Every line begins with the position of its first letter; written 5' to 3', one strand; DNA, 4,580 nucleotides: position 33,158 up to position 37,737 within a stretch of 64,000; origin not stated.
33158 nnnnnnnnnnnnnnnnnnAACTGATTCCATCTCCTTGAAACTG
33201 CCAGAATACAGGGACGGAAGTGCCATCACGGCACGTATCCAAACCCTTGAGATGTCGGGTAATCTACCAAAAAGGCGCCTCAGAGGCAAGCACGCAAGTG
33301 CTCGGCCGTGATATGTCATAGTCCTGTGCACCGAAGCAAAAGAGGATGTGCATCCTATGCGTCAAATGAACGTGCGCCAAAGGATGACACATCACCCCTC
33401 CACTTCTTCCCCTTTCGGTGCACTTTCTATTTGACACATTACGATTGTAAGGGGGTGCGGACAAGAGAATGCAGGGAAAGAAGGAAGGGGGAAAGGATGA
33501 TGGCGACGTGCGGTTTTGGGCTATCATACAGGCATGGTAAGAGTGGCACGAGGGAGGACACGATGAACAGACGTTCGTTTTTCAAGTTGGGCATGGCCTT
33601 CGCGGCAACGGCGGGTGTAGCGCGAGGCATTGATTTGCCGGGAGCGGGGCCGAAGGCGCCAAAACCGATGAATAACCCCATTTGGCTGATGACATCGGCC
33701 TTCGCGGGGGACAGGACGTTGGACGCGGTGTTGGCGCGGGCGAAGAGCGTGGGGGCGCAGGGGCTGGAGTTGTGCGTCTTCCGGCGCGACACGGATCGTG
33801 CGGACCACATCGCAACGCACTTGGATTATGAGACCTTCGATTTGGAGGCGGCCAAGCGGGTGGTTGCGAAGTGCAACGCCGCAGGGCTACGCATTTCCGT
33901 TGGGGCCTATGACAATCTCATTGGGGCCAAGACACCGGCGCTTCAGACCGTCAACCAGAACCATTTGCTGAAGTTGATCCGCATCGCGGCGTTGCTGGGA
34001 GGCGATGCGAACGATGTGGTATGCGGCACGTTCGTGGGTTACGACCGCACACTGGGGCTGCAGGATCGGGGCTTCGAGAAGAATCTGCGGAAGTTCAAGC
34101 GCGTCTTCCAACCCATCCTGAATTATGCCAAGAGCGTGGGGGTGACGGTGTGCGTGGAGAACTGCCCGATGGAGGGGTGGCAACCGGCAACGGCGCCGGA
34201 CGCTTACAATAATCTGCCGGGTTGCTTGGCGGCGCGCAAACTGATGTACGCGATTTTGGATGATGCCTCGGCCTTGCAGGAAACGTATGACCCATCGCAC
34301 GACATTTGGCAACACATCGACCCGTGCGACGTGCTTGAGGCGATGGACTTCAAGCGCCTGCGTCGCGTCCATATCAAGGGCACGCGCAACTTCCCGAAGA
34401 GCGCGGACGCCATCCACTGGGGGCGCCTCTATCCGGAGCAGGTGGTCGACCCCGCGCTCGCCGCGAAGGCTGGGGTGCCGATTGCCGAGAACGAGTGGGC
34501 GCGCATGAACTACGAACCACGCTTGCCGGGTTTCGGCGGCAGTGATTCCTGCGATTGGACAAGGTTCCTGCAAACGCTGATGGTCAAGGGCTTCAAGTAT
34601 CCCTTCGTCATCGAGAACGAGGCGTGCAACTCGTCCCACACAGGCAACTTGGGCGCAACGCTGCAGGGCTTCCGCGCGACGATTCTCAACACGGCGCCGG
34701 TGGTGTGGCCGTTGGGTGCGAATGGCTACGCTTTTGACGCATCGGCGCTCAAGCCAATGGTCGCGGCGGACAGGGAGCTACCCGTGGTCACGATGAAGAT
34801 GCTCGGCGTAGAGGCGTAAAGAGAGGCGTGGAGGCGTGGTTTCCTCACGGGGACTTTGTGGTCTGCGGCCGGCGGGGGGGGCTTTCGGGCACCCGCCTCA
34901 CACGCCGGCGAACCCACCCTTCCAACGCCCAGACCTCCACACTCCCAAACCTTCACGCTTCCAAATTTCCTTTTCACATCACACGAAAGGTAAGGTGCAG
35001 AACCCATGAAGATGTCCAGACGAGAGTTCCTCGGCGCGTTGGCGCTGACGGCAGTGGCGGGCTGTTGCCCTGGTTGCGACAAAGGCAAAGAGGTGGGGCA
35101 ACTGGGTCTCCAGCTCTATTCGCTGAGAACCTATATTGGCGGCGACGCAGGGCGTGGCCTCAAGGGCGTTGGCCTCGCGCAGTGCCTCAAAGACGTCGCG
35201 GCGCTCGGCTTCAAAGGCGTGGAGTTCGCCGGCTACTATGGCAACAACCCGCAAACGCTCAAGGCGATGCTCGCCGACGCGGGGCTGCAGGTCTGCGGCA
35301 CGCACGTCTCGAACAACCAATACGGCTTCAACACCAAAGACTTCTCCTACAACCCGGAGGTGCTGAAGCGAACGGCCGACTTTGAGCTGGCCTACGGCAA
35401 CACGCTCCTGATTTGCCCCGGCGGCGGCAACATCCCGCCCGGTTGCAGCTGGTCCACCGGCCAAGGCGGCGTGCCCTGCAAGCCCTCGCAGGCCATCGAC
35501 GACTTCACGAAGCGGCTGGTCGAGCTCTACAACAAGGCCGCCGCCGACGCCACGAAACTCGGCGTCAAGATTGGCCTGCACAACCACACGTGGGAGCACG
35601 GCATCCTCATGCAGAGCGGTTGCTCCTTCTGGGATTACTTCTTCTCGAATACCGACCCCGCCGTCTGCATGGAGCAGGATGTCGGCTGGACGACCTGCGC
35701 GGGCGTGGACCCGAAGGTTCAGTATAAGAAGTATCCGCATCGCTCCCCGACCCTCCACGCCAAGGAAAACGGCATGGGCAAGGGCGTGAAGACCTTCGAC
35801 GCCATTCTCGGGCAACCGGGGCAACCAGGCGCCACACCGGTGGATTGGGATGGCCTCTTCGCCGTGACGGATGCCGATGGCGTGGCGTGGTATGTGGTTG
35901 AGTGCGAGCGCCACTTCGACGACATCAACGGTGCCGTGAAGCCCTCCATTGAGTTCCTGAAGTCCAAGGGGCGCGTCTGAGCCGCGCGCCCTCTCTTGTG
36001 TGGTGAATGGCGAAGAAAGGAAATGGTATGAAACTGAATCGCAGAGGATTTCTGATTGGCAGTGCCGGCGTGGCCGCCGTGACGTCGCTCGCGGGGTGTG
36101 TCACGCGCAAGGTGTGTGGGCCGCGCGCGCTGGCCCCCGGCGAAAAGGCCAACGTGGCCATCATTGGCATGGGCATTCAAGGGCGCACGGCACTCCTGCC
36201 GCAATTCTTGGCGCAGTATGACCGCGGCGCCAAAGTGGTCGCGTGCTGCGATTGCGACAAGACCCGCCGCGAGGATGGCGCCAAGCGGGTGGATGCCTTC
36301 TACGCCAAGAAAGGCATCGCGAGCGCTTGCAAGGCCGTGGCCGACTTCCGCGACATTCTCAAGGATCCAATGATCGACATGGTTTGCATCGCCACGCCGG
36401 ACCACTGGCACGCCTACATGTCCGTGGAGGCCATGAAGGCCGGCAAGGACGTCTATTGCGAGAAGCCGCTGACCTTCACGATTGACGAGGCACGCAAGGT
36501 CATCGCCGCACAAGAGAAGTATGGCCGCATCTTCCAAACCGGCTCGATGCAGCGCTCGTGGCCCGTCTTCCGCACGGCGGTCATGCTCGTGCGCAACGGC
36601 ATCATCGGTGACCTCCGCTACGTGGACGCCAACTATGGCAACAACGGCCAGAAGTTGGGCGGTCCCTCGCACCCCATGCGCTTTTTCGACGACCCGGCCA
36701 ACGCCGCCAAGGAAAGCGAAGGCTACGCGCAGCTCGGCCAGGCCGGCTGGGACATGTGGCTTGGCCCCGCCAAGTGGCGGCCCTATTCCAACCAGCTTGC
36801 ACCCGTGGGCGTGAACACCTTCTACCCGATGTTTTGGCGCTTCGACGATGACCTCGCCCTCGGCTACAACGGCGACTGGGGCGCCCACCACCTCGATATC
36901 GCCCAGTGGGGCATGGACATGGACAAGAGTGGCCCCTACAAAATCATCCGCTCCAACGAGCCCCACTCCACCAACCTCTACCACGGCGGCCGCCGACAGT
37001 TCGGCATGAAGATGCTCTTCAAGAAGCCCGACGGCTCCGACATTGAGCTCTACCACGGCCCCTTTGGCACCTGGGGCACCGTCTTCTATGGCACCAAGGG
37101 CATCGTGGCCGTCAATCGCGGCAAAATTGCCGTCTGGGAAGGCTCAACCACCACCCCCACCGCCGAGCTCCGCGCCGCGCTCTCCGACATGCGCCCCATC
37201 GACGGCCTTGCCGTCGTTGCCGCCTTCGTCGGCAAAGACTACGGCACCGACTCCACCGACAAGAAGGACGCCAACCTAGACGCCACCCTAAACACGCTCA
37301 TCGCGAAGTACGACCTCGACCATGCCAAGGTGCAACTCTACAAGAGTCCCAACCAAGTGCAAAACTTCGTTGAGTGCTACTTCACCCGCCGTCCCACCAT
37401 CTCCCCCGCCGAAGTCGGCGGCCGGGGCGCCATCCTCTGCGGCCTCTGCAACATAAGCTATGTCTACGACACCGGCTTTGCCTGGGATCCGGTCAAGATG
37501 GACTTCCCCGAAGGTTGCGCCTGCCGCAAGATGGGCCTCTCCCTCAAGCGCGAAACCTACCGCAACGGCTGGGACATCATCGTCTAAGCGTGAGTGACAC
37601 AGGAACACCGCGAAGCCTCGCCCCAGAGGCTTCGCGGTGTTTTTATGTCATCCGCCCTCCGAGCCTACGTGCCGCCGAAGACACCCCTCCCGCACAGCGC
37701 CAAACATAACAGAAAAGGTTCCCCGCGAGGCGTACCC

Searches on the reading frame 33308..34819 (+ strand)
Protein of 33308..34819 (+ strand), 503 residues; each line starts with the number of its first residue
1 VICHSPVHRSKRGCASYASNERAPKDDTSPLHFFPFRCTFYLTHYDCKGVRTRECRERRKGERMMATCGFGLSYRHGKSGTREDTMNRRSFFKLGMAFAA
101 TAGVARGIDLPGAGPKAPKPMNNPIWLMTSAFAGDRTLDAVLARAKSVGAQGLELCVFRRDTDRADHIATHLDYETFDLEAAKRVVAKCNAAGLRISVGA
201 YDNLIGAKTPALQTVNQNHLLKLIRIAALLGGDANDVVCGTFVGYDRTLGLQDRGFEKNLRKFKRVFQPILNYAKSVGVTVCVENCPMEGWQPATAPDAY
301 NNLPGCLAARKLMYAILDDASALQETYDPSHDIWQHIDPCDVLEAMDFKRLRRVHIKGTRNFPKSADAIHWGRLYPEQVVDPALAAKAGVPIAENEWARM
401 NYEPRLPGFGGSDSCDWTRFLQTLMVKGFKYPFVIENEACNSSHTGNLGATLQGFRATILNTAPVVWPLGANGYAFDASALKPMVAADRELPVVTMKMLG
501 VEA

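Call 19: search_protein_families(library=pfam, proteins=[window:33308-34819:+], max_evalue=0.00001)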
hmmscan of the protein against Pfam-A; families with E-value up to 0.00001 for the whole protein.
window:33308-34819:+ (503 aa): 1 family
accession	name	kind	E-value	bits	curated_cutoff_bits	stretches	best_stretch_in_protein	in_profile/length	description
PF01261.30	AP_endonuc_2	-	1.4e-13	51.5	31.1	1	142-438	1-230/249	Xylose isomerase-like TIM barrel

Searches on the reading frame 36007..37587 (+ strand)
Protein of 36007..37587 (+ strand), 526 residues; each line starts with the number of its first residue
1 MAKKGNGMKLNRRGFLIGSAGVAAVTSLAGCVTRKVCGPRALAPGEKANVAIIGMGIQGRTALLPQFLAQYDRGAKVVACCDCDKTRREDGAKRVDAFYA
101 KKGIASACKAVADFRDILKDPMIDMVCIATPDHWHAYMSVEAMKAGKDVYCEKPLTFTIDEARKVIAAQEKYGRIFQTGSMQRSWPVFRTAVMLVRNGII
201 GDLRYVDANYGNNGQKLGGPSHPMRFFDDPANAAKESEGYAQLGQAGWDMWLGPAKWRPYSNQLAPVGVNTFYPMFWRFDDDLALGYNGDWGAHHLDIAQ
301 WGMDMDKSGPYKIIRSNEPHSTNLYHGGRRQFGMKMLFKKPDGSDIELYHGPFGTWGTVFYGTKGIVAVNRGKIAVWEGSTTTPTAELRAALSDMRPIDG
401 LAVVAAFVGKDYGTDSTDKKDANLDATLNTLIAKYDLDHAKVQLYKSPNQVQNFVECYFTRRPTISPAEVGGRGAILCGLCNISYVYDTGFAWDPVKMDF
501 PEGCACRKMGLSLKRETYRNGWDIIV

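Call 19: search_protein_families(library=pfam, proteins=[window:36007-37587:+], max_evalue=0.00001)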
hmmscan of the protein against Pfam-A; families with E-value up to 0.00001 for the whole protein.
window:36007-37587:+ (526 aa): 2 families
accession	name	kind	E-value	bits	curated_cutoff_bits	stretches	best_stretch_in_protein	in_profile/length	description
PF01408.29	GFO_IDH_MocA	-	9.2e-21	75.2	24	1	49-179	2-119/120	Oxidoreductase family, NAD-binding Rossmann fold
PF19051.5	GFO_IDH_MocA_C2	-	6.6e-07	29.5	23.3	0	247-318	53-116/254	Oxidoreductase family, C-terminal alpha/beta domain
